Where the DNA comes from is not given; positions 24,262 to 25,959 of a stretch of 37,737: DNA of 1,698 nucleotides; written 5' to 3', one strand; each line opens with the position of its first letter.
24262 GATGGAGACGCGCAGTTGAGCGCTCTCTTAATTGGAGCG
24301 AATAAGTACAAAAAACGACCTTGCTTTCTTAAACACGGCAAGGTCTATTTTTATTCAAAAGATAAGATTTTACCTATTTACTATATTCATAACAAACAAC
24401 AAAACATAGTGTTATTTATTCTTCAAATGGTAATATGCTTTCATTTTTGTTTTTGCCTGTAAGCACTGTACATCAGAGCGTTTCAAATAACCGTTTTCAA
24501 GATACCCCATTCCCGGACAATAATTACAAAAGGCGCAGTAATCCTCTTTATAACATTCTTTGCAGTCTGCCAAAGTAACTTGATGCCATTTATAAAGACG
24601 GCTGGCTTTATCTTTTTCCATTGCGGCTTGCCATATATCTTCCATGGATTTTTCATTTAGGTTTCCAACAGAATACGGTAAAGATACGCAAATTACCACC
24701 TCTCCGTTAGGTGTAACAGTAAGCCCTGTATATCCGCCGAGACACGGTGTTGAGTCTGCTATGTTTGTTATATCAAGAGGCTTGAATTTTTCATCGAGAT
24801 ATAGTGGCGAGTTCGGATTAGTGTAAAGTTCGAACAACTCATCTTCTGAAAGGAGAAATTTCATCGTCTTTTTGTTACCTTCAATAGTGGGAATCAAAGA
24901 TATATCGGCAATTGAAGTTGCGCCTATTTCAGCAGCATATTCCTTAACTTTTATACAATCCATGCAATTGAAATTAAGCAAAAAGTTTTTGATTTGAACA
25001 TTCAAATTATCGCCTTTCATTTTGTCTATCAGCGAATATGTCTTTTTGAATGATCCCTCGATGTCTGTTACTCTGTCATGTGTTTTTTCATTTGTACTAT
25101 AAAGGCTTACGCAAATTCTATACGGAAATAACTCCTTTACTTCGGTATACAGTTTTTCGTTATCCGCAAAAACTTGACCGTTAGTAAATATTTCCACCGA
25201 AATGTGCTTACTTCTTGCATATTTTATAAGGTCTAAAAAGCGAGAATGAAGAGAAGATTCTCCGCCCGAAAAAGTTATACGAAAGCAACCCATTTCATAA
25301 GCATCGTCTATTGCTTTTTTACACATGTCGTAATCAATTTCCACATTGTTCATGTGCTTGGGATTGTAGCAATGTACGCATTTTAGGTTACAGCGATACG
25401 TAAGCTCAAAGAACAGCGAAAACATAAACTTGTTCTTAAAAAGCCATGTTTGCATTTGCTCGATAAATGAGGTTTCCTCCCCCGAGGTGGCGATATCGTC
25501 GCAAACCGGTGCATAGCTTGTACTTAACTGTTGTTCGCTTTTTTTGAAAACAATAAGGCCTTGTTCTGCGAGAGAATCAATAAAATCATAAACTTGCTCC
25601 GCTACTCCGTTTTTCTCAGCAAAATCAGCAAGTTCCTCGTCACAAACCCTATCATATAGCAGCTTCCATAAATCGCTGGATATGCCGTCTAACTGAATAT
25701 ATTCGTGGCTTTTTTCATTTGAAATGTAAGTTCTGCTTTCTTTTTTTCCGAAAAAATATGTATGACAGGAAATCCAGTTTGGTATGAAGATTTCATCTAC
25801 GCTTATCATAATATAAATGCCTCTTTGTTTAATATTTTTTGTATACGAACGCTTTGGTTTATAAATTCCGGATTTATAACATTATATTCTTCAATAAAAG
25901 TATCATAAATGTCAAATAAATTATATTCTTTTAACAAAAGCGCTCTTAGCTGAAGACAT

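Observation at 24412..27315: Compact uncharacterised RiPP-like cassette: 33-aa Cys peptide, unknown enzyme, RRE-radical SAM/SPASM, divergent XRE regulator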

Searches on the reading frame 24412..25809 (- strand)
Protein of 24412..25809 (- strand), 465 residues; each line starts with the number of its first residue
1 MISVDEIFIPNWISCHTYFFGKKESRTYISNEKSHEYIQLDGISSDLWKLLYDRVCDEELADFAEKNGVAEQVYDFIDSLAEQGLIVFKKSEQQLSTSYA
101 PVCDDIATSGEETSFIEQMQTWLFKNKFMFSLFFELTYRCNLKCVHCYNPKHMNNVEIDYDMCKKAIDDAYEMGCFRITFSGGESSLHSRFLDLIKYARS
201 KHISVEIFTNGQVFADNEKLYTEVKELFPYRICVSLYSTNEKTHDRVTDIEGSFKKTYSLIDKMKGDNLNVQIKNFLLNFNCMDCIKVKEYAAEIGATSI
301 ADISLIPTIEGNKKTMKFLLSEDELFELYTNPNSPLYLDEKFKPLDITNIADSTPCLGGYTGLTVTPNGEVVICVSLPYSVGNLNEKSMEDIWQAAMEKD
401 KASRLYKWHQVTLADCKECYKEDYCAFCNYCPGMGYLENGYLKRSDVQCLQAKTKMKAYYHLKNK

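Call 3: search_protein_families(library=pfam, proteins=[window:24412-25809:-], max_evalue=0.1)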
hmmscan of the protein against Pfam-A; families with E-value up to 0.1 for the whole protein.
window:24412-25809:- (465 aa): 4 families
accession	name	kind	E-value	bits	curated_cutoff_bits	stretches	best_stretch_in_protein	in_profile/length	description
PF04055.27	Radical_SAM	-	3.1e-17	63.7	29.5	1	135-276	2-147/166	Radical SAM superfamily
PF13186.11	SPASM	-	1.3e-09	38.6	21.5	1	356-419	1-66/67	Iron-sulfur cluster-binding domain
PF13353.11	Fer4_12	-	1.8e-05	25.5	22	1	139-219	14-99/137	4Fe-4S single cluster domain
PF05402.18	PqqD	-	0.00013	22.6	23.4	1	31-86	6-67/67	Coenzyme PQQ synthesis protein D (PqqD)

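Call 4: search_protein_families(library=ncbifam, proteins=[window:24412-25809:-], max_evalue=0.1)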
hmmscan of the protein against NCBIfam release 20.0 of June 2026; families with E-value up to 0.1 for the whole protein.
window:24412-25809:- (465 aa): 55 families (the best 25 are shown)
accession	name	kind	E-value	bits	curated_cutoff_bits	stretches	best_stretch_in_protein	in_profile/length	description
TIGR04545.1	rSAM_ahbD_hemeb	equivalog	3.6e-27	95.7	500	2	134-313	4-183/339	heme b synthase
TIGR04055.1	rSAM_NirJ2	equivalog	1.9e-26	93.3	500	2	135-319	5-188/326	putative heme d1 biosynthesis radical SAM protein NirJ2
TIGR03962.1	mycofact_rSAM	equivalog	5.3e-23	81.7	265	1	132-455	14-337/339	mycofactocin radical SAM maturase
TIGR03977.1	rSAM_pair_HxsC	equivalog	1.2e-21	76.9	267.9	1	134-294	29-192/292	His-Xaa-Ser system radical SAM maturase HxsC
TIGR02109.1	PQQ_syn_pqqE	equivalog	7.6e-21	74.4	381.35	2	131-300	8-177/358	pyrroloquinoline quinone biosynthesis protein PqqE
TIGR04546.1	rSAM_ahbC_deAc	equivalog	1.1e-20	73.8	650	1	133-287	42-195/390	12,18-didecarboxysiroheme deacetylase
TIGR04251.1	SCM_rSAM_ScmF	equivalog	1.9e-20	73.6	400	1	131-315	5-192/353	SynChlorMet cassette radical SAM/SPASM protein ScmF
NF012164.0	AlbA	equivalog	2.8e-20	72.2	850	1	133-437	116-413/442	subtilosin maturase AlbA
TIGR04317.1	W_rSAM_matur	equivalog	3.3e-20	72.5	380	2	131-316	5-195/349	tungsten cofactor oxidoreductase radical SAM maturase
TIGR04053.2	TIGR04053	equivalog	4e-20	72.4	395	1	130-314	8-195/366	TIGR04053 family radical SAM/SPASM domain-containing protein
NF045574.1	sacti_mat_StsB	exception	1e-18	67.5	625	1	127-445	93-409/466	StsB family radical SAM/SPASM domain sactipeptide maturase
TIGR04250.1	SCM_rSAM_ScmE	equivalog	1.1e-17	64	400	2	133-287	6-160/358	SynChlorMet cassette radical SAM/SPASM protein ScmE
TIGR03913.1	rad_SAM_trio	equivalog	2.2e-17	62.6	591.75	2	132-309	21-195/477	GDL motif peptide-associated radical SAM/SPASM maturase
NF050035.1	rSAM_WgK_link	exception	4e-17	62.2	650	1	136-313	15-192/367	radical SAM/SPASM peptide maturase WgkB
TIGR04340.1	rSAM_ACGX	hypoth_equivalog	4.8e-17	62.2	400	2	129-312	2-189/341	radical SAM/SPASM domain protein, ACGX system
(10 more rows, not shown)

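Call 26: find_homologous_proteins(query=window:24412-25809:-)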
Query window:24412-25809:- (465 aa): 210 proteins with E <= 0.001 among 3042 candidates; the best 120 are listed.
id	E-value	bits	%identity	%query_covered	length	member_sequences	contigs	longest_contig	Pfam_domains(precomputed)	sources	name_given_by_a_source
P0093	0.0e+0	1069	99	100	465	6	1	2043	PF13186.12,PF04055.28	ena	-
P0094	1.1e-270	916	82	100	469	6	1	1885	PF13186.12,PF04055.28,PF13353.12,PF05402.19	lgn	-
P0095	1.6e-251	853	77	100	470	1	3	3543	PF13186.12,PF04055.28,PF13353.12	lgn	-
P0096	2.1e-250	849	76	100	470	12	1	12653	PF13186.12,PF04055.28,PF13353.12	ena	-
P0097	2.1e-246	836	75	100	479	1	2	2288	PF13186.12,PF04055.28,PF13353.12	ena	-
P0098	4.2e-225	766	70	99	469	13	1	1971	PF13186.12,PF04055.28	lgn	-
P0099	6.9e-224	762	68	99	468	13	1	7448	PF13186.12,PF04055.28,PF13353.12,PF05402.19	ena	-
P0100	4.2e-216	736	67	99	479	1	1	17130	PF13186.12,PF04055.28,PF13353.12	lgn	-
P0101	1.9e-213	728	65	99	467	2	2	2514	PF13186.12,PF04055.28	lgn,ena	-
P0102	1.5e-212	725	66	99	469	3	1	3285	PF13186.12,PF04055.28,PF13353.12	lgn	-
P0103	4.4e-212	723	66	99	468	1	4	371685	PF13186.12,PF04055.28,PF13353.12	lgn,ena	-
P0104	9.0e-212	722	65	99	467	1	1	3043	PF13186.12,PF04055.28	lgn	-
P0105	5.6e-209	713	65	99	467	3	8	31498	PF13186.12,PF04055.28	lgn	-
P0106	8.1e-208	709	65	99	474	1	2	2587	PF13186.12,PF04055.28,PF13353.12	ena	-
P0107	4.3e-206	703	65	99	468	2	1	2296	PF13186.12,PF04055.28,PF13353.12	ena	-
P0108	1.6e-203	695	63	98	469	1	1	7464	PF13186.12,PF04055.28,PF13353.12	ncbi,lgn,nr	ncbi:MAG: radical SAM protein [Clostridia bacterium]|nr:radical SAM protein [Clostridia bacterium]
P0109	1.6e-203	695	64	97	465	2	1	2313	PF13186.12,PF04055.28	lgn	-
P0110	4.9e-203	693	63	100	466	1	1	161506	PF13186.12,PF04055.28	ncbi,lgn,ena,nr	ncbi:MAG: radical SAM protein [Clostridiales bacterium]|nr:radical SAM protein [Clostridiales bacter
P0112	6.4e-202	690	63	98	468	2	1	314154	PF13186.12,PF04055.28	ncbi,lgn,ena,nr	ncbi:MAG: radical SAM protein [Clostridiales bacterium]|nr:radical SAM protein [Clostridiales bacter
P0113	5.7e-201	686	62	99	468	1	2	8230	PF13186.12,PF04055.28,PF13353.12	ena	-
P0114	2.5e-199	681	61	99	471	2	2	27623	PF13186.12,PF04055.28,PF13353.12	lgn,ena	-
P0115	2.9e-198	678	61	100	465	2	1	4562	PF13186.12,PF04055.28,PF13353.12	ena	-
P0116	7.6e-197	673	62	98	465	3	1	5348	PF13186.12,PF04055.28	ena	-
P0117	8.9e-197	673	62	98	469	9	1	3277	PF13186.12,PF04055.28,PF13353.12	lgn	-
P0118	1.7e-196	672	60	99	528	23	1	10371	PF13186.12,PF04055.28,PF13353.12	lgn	-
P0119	8.8e-196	669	60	99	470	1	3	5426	PF13186.12,PF04055.28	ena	-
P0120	3.6e-194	664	60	99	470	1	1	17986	PF13186.12,PF04055.28,PF13353.12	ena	-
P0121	4.0e-194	664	61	98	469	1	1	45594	PF13186.12,PF04055.28,PF13353.12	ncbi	-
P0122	5.7e-193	660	59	99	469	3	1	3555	PF13186.12,PF04055.28,PF13353.12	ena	-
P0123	6.2e-192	657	61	98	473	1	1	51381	PF13186.12,PF04055.28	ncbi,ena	-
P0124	2.0e-191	655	59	99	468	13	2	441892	PF13186.12,PF04055.28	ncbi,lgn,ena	-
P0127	7.4e-190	650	60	98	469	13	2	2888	PF13186.12,PF04055.28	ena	-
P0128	3.0e-189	648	59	98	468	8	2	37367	PF13186.12,PF04055.28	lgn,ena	-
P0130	2.3e-188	645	59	99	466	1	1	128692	PF13186.12,PF04055.28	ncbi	-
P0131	3.6e-188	644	60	98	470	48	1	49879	PF13186.12,PF04055.28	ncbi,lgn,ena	-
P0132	7.9e-188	643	58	99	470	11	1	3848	PF13186.12,PF04055.28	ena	-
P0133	1.7e-187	642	58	99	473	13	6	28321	PF13186.12,PF04055.28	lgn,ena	-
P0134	6.9e-187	640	59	99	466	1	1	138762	PF13186.12,PF04055.28,PF13353.12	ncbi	-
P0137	6.2e-186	637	57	99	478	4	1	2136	PF13186.12,PF04055.28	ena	-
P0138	2.7e-184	631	58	99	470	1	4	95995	PF13186.12,PF04055.28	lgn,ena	-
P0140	1.1e-183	629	58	99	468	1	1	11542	PF13186.12,PF04055.28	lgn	-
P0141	2.3e-183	628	65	87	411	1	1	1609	PF13186.12,PF04055.28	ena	-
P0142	4.0e-181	621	57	99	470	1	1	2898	PF13186.12,PF04055.28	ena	-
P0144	9.0e-180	617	57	98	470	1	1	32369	PF13186.12,PF04055.28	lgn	-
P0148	3.7e-159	549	53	98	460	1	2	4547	PF13186.12,PF04055.28,PF13353.12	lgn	-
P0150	4.2e-158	545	54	97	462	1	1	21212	PF13186.12,PF04055.28,PF13353.12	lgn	-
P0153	3.8e-157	542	50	99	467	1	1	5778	PF13186.12,PF04055.28,PF13353.12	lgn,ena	-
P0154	4.4e-157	542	52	98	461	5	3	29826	PF13186.12,PF04055.28,PF13353.12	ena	-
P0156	3.6e-156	539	52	98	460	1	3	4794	PF13186.12,PF04055.28,PF13353.12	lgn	-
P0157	1.4e-155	537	50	99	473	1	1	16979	PF13186.12,PF04055.28,PF13353.12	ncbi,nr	ncbi:MAG: radical SAM protein [Clostridia bacterium]|nr:radical SAM protein [Clostridia bacterium]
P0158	1.5e-155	537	52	99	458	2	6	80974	PF13186.12,PF04055.28,PF13353.12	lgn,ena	-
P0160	2.4e-155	536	51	98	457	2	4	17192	PF13186.12,PF04055.28,PF13353.12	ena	-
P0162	9.4e-155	534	51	98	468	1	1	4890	PF13186.12,PF04055.28,PF13353.12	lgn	-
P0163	1.3e-154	534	52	97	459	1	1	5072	PF13186.12,PF04055.28,PF13353.12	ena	-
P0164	1.4e-154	533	52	98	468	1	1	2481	PF13186.12,PF04055.28,PF13353.12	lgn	-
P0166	2.2e-153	530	52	99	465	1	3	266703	PF13186.12,PF04055.28,PF13353.12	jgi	-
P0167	2.5e-153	529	51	99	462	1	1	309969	PF13186.12,PF04055.28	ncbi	-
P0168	8.9e-153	528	52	98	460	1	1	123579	PF13186.12,PF04055.28,PF13353.12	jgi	-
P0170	3.2e-152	526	50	100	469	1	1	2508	PF13186.12,PF04055.28,PF13353.12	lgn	-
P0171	5.3e-152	525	51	97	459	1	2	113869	PF13186.12,PF04055.28,PF13353.12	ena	-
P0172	6.1e-152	525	51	99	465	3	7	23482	PF13186.12,PF04055.28,PF13353.12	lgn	-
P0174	1.9e-151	523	52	98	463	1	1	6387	PF13186.12,PF04055.28,PF13353.12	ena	-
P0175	2.1e-151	523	52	98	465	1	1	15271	PF13186.12,PF04055.28,PF13353.12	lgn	-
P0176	2.8e-151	523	52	98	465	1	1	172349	PF13186.12,PF04055.28,PF13353.12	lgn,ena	-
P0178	4.6e-151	522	52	98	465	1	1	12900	PF13186.12,PF04055.28,PF13353.12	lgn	-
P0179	5.3e-151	522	51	97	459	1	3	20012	PF13186.12,PF04055.28,PF13353.12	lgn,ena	-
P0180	5.4e-151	522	51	98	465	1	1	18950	PF13186.12,PF04055.28,PF13353.12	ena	-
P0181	6.1e-151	521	51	98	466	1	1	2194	PF13186.12,PF04055.28,PF13353.12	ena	-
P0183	6.3e-151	521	50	99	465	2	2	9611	PF13186.12,PF04055.28,PF13353.12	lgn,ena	-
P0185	1.4e-150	520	51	99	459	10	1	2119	PF13186.12,PF04055.28,PF13353.12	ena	-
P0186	2.6e-150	519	50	99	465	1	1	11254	PF13186.12,PF04055.28,PF13353.12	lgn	-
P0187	2.6e-150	519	51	98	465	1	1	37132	PF13186.12,PF04055.28,PF13353.12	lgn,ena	-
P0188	2.7e-150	519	51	98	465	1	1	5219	PF13186.12,PF04055.28,PF13353.12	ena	-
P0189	3.0e-150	519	50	99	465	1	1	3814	PF13186.12,PF04055.28,PF13353.12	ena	-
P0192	7.9e-150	518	51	99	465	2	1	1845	PF13186.12,PF04055.28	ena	-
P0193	8.8e-150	518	51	98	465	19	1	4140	PF13186.12,PF04055.28,PF13353.12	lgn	-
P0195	1.5e-149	517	50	99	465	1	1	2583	PF13186.12,PF04055.28,PF13353.12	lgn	-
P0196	1.8e-149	517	51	98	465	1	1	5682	PF13186.12,PF04055.28,PF13353.12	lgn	-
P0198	3.2e-149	516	51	98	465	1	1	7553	PF13186.12,PF04055.28,PF13353.12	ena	-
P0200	6.8e-149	515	50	99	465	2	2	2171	PF13186.12,PF04055.28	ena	-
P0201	7.6e-149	515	51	98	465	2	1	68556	PF13186.12,PF04055.28,PF13353.12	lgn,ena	-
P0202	8.3e-149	514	51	98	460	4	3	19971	PF13186.12,PF04055.28,PF13353.12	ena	-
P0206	3.4e-148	512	50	97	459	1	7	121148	PF13186.12,PF04055.28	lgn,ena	-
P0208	4.1e-148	512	50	97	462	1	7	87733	PF13186.12,PF04055.28,PF13353.12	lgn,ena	-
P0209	4.8e-148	512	50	99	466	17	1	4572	PF13186.12,PF04055.28,PF13353.12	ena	-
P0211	1.0e-147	511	49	99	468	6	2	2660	PF13186.12,PF04055.28,PF13353.12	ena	-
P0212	1.2e-147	511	50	99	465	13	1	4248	PF13186.12,PF04055.28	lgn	-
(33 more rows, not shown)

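Call 32: search_solved_structures(query=window:24412-25809:-, max_evalue=0.001, show_alignments=2)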
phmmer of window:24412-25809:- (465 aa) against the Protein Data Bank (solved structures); distinct sequences matched with E-value up to 0.001: 10.
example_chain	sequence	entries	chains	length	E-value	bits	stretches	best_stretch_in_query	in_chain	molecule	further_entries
6efn_A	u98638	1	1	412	9.5e-11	44.4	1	130-395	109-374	Sporulation killing factor maturation protein SkfB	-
9dfu_A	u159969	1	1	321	3.1e-05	26.2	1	129-215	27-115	Radical SAM core domain-containing protein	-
7n7h_A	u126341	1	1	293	4.7e-05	25.6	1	131-218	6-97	VIPERIN-LIKE ENZYME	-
9dfn_A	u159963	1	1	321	6e-05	25.3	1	131-215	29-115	Radical SAM core domain-containing protein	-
6c8v_A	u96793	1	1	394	7.9e-05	24.9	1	131-195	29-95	Coenzyme PQQ synthesis protein E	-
6b4c_A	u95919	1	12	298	8.3e-05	24.8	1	131-252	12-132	Viperin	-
9dgw_A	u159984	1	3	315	8.4e-05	24.8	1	130-252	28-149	Radical SAM core domain-containing protein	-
9dfw_A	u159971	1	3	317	8.5e-05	24.8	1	130-252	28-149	Radical SAM core domain-containing protein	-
7n7i_A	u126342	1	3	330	9.6e-05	24.6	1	131-252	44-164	Viperin-like enzyme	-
8wm2_A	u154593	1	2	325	0.00024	23.3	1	132-213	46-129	Fe-S radical SAM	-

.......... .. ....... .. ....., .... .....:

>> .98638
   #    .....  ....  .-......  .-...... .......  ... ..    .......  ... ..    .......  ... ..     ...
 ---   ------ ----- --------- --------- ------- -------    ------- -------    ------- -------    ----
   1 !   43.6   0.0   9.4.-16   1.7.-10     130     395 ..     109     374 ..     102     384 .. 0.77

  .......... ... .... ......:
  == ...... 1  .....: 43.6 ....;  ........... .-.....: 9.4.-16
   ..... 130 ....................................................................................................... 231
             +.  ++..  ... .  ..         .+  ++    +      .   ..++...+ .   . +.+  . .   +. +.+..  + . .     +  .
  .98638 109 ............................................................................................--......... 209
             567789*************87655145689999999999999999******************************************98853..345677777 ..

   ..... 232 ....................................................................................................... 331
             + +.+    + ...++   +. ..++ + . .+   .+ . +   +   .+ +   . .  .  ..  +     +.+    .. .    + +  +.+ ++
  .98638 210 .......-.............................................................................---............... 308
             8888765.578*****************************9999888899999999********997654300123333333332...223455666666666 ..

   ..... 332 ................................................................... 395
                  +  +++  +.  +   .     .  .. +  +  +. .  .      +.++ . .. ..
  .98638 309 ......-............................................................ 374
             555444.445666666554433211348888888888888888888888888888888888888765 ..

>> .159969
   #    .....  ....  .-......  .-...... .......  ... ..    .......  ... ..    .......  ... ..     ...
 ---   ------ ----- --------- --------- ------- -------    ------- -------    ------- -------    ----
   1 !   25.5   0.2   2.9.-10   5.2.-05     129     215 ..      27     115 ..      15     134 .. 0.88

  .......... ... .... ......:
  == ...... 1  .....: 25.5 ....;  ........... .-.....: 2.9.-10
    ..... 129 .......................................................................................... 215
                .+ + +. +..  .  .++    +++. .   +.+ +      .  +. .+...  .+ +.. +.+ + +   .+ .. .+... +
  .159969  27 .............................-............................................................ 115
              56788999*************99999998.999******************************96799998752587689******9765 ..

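Call 34: search_protein_families(library=padloc, proteins=[window:24412-25809:-], max_evalue=0.01)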
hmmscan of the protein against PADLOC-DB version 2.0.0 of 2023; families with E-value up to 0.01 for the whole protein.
window:24412-25809:- (465 aa): 3 families
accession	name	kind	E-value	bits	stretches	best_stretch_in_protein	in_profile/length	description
PDLC02903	pVip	-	7.9e-18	62.8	1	134-283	4-151/257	Viperins not associated with kinases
PDLC02904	pVip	-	8.7e-16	56.2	1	134-283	7-155/262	Viperins associated with kinases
PDLC02905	pVip-kinase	-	4e-05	21.1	1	130-284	182-344/474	Viperin-kinase fusion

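Call 58: predict_structure(alignment_id=A3)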
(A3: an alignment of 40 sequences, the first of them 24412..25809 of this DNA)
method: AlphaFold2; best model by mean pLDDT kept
length: 465 residues; sequences in the alignment: 40
mean_pLDDT: 91.8   pTM: 0.90
mean pLDDT of the five models: 91.8, 90.9, 89.9, 89.7, 89.1
residues with pLDDT >= 90: 378; 70-90: 62; 50-70: 22; < 50: 3
segments of 3 or more residues with pLDDT < 50: none
pLDDT, mean of each block of 10 residues (from residue 1): 80 97 97 93 97 93 95 93 88 66 59 90 97 95 81 83 98 98 94 98 97 97 96 96 95 98 96 93 95 93 74 86 97 93 91 91 96 93 98 98 97 92 91 90 92 97 93
secondary structure, 60 per line:
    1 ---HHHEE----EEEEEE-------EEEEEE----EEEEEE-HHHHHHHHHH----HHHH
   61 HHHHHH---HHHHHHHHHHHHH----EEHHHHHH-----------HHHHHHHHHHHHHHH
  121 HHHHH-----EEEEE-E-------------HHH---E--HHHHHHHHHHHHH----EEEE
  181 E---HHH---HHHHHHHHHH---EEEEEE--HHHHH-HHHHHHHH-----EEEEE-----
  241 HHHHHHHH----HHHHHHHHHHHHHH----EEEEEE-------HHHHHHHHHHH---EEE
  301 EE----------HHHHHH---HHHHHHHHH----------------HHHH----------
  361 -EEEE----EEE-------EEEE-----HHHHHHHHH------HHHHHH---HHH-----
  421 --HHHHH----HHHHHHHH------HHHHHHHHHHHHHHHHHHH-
elements in order: E13-18 E26-31 E36-41 H43-52 H57-66 H70-82 H89-94 H106-125 E131-135 H160-172 E177-181 H191-200 E204-209 H212-216 H218-225 E231-235 H241-248 H253-266 E271-276 H284-294 E298-302 H313-318 H322-330 H347-350 E362-365 E370-372 E380-383 H389-397 H404-409 H423-427 H432-439 H446-464
